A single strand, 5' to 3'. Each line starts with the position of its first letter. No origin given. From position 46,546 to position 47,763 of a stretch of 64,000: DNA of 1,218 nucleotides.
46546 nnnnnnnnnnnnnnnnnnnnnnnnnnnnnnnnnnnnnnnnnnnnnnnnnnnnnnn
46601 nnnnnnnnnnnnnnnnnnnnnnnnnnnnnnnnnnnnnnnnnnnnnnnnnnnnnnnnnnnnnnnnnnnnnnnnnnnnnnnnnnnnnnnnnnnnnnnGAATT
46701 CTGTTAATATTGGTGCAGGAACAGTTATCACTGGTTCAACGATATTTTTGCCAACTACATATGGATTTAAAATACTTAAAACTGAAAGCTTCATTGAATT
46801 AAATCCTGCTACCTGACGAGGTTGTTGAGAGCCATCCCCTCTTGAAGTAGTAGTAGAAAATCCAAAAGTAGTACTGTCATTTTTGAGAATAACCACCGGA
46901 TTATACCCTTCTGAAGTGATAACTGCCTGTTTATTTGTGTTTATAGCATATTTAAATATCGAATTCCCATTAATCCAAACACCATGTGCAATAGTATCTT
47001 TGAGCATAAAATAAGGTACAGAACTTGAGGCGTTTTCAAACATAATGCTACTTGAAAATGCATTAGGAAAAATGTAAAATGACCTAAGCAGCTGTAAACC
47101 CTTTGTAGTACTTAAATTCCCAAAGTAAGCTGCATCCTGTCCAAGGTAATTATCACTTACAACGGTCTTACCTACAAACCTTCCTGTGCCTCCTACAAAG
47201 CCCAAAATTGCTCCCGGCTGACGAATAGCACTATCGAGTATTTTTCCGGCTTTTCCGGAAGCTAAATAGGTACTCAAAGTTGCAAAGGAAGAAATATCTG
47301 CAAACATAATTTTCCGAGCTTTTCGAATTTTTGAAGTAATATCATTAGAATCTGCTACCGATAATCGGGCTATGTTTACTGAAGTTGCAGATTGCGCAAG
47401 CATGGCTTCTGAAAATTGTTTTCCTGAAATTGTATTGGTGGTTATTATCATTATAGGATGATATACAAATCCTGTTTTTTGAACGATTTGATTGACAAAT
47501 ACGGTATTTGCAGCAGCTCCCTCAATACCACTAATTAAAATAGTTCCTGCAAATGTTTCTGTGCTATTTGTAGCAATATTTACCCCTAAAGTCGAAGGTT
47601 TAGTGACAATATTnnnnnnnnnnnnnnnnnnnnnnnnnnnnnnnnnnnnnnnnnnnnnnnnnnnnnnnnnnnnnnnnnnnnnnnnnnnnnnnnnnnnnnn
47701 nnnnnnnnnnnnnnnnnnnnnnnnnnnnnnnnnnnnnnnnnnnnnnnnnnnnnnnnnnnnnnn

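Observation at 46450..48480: T9SS-exported tandem S51 protein: one intact cyanophycinase-like domain fused to a catalytically dead copy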

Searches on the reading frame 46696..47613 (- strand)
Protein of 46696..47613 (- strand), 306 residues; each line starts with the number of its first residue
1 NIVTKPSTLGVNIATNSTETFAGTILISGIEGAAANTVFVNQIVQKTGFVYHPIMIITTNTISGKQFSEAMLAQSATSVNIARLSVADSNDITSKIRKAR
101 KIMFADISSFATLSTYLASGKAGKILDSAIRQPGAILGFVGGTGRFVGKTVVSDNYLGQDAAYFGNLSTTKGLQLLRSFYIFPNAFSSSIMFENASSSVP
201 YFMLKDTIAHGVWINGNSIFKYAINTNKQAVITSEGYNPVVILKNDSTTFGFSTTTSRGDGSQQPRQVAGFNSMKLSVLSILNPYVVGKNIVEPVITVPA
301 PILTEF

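Call 13: search_protein_representatives(protein=window:46696-47613:-)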
Query: 306 residues. Proteins with E-value up to 0.001 (for the whole library): 168; up to 1e-10: 107; up to 1e-30: 19. The best 150 are listed.
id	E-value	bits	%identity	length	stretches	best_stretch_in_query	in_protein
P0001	2.2e-189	643.9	100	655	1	1-306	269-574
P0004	1.4e-50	188.8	39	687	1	2-293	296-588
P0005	2.8e-46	174.6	37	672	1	14-277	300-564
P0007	1.3e-45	172.4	39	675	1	13-294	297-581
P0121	8.9e-39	150.0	36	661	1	24-293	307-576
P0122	1.7e-38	149.1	33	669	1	19-293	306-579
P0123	2.1e-38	148.8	41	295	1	84-293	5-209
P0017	2.3e-38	148.6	35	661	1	23-292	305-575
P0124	3.5e-38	148.1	34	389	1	12-289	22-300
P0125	1.3e-36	142.9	39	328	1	65-292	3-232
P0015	1.6e-35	139.3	39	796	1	3-297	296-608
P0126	1.6e-35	139.3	35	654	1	28-293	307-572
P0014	5.0e-35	137.7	38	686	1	8-291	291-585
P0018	7.3e-35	137.2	35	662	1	19-292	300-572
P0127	1.5e-34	136.2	33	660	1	19-293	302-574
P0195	4.9e-14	68.8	28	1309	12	157-242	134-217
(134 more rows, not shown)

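Call 30: predict_structure(alignment_id=A2)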
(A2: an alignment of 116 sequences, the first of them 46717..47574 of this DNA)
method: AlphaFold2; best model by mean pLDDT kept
length: 286 residues; sequences in the alignment: 116
mean_pLDDT: 94.0   pTM: 0.92
mean pLDDT of the five models: 94.0, 93.7, 93.4, 92.4, 91.9
residues with pLDDT >= 90: 254; 70-90: 23; 50-70: 4; < 50: 5
segments of 3 or more residues with pLDDT < 50: 284-286
pLDDT, mean of each block of 10 residues (from residue 1): 78 98 98 98 98 98 97 86 97 97 95 97 98 98 95 97 98 93 96 97 98 96 97 94 84 95 96 88 53
secondary structure, 60 per line:
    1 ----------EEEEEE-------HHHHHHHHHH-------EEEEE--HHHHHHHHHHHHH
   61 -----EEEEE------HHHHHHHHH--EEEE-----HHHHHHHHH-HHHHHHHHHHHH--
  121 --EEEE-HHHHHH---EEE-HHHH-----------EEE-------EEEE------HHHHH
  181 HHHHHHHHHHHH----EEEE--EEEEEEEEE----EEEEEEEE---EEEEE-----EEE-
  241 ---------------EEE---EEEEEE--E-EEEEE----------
elements in order: E11-16 H24-33 E41-45 H48-60 E66-70 H77-85 E88-91 H97-105 H107-118 E123-126 H128-133 E137-139 H141-144 E156-158 E166-169 H176-192 E197-200 E203-211 E216-223 E227-231 E237-239 E256-258 E262-267 E272-276

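Call 59: fold_search(model_id=the predicted structure, library=pdb)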
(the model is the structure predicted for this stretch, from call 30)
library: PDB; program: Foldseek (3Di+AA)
matches with E <= 10: 1610; with E <= 0.001: 17
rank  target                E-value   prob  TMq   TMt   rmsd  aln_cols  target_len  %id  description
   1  7uqv_B                9.5e-14  1.00  0.66  0.72   4.2       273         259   14  Pseudobacteroides cellulosolvens pseudo-CphB (released 2022-08-10)
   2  7uqw_C                9.0e-13  1.00  0.67  0.72   4.3       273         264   11  PCC6803 Cyanophycinase S132DAP covalently bound to cyanophycin dimer (released 2022-08-10)
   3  7uqv_C                1.3e-12  1.00  0.65  0.71   4.3       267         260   15  Pseudobacteroides cellulosolvens pseudo-CphB (released 2022-08-10)
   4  3en0_A                1.3e-12  1.00  0.66  0.70   4.5       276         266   10  The Structure of Cyanophycinase (released 2009-07-28)
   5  3en0_C                2.0e-12  1.00  0.66  0.71   4.5       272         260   12  The Structure of Cyanophycinase (released 2009-07-28)
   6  7uqw_B                2.4e-12  1.00  0.66  0.71   4.4       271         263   12  PCC6803 Cyanophycinase S132DAP covalently bound to cyanophycin dimer (released 2022-08-10)
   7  3en0_B                2.4e-12  1.00  0.66  0.71   4.4       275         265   11  The Structure of Cyanophycinase (released 2009-07-28)
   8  7uqw_A                5.0e-12  1.00  0.66  0.70   4.3       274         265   11  PCC6803 Cyanophycinase S132DAP covalently bound to cyanophycin dimer (released 2022-08-10)
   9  6a4r_A                1.3e-07  1.00  0.50  0.59   5.2       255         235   12  Crystal structure of aspartate bound peptidase E from Salmonella enterica (released 2018-10-24)
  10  7c9b                  1.8e-07  1.00  0.52  0.62   4.6       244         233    9  Crystal structure of dipeptidase-E from Xenopus laevis (released 2021-06-09)
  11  6a4r_B                1.8e-07  1.00  0.49  0.59   5.0       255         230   11  Crystal structure of aspartate bound peptidase E from Salmonella enterica (released 2018-10-24)
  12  7ffp                  5.8e-07  1.00  0.52  0.61   4.8       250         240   10  Crystal structure of di-peptidase-E from Xenopus laevis (released 2021-09-08)
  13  6a4t_A                1.1e-06  1.00  0.47  0.65   5.7       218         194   15  Crystal structure of Peptidase E from Deinococcus radiodurans R1 (released 2019-06-26)
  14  6iru_B                7.9e-06  1.00  0.47  0.64   5.6       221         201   13  Crystal structure of Peptidase E from Deinococcus radiodurans in P6422 space group (released 2019-11-20)
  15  6iru_C                1.6e-05  1.00  0.47  0.63   5.8       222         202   14  Crystal structure of Peptidase E from Deinococcus radiodurans in P6422 space group (released 2019-11-20)
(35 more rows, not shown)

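Call 70: search_solved_structures(query=A3, max_evalue=10, show_alignments=2)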
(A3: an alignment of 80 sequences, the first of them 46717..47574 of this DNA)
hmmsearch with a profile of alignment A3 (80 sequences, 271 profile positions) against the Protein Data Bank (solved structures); distinct sequences matched with E-value up to 10: 9.
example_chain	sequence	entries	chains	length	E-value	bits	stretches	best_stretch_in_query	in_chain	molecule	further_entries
7uqv_A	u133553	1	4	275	0.0008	22.2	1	6-164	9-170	Cyanophycinase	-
2lrh_A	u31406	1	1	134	0.33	13.6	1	34-102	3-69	De novo designed protein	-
6yqy_A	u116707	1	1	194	0.35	13.5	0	31-64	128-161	de novo designed TIM barrel sTIM11noCys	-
5bvl_A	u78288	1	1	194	0.4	13.3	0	31-65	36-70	designed TIM barrel sTIM11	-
2lci_A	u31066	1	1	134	0.45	13.1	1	36-102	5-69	Protein OR36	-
6mzo_A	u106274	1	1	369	0.64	12.6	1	12-86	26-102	Inactive Zymogen C11 Protease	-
7osu_A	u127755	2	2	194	0.69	12.5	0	31-64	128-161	sTIM11noCys-SB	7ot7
2lr0_A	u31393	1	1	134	1.1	11.8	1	36-102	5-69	P-loop ntpase fold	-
2nbs_A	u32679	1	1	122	2.7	10.6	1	21-74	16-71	E_1r26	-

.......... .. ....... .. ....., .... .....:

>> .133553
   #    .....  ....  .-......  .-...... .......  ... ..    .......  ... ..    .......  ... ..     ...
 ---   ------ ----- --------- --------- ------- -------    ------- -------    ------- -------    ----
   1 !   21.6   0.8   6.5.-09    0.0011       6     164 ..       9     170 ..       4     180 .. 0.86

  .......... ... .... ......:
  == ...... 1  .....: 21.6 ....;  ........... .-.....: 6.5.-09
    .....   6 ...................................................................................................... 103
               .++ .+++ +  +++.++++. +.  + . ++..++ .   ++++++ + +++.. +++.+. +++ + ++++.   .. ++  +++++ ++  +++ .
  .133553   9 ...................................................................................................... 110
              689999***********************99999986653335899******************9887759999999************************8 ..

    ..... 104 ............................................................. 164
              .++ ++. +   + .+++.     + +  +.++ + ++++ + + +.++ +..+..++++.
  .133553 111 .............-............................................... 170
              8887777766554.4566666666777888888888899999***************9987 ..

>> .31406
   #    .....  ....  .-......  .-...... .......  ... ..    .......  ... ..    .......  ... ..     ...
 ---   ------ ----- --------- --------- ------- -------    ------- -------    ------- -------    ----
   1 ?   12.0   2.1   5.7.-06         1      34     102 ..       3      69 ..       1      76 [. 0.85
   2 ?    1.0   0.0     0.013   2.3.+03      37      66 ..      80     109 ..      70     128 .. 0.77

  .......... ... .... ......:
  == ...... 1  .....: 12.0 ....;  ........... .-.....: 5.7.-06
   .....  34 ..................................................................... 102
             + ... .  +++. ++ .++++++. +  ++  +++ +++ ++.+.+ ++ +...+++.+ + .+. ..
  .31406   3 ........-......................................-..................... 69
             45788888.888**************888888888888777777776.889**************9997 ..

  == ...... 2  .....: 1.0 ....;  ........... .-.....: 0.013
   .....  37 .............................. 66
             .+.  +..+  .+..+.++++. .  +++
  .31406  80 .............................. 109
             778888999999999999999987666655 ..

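Call 71: search_protein_families(library=pfam, alignment_id=A3, max_evalue=1)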
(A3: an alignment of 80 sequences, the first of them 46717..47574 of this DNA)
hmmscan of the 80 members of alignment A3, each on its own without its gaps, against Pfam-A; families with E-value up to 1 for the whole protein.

A. member 1, window:46717-47574:- (286 aa): 0 families

B. families by the number of members that match (of 80 scanned): 20 families
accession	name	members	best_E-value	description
PF12641.12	Flavodoxin_3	1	0.011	Flavodoxin domain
PF10880.13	DUF2673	1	0.011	Protein of unknown function (DUF2673)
PF17789.7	MG4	1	0.028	Macroglobulin domain MG4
PF24403.1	iSirtuin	1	0.03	Inactive Sirtuin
PF01084.26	Ribosomal_S18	1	0.031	Ribosomal protein S18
PF19385.4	DUF5960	1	0.04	Family of unknown function (DUF5960)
PF04225.17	LysM_OapA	1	0.044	Opacity-associated protein A LysM-like domain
PF09268.16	Clathrin-link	1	0.053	Clathrin, heavy-chain linker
PF20763.3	UDG-inhib_P56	1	0.073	Phage phi29, UDG inhibitor P56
PF07054.16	Pericardin_rpt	1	0.095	Pericardin like repeat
PF05309.16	TraE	1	0.095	TraE protein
PF16528.11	Exo84_C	1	0.1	Exocyst component 84 C-terminal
PF09374.15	PG_binding_3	1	0.11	Predicted Peptidoglycan domain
PF17752.6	BLF1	1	0.12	Burkholderia lethal factor 1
PF19306.5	WH_Lhr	1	0.12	Large helicase-related protein, winged helix domain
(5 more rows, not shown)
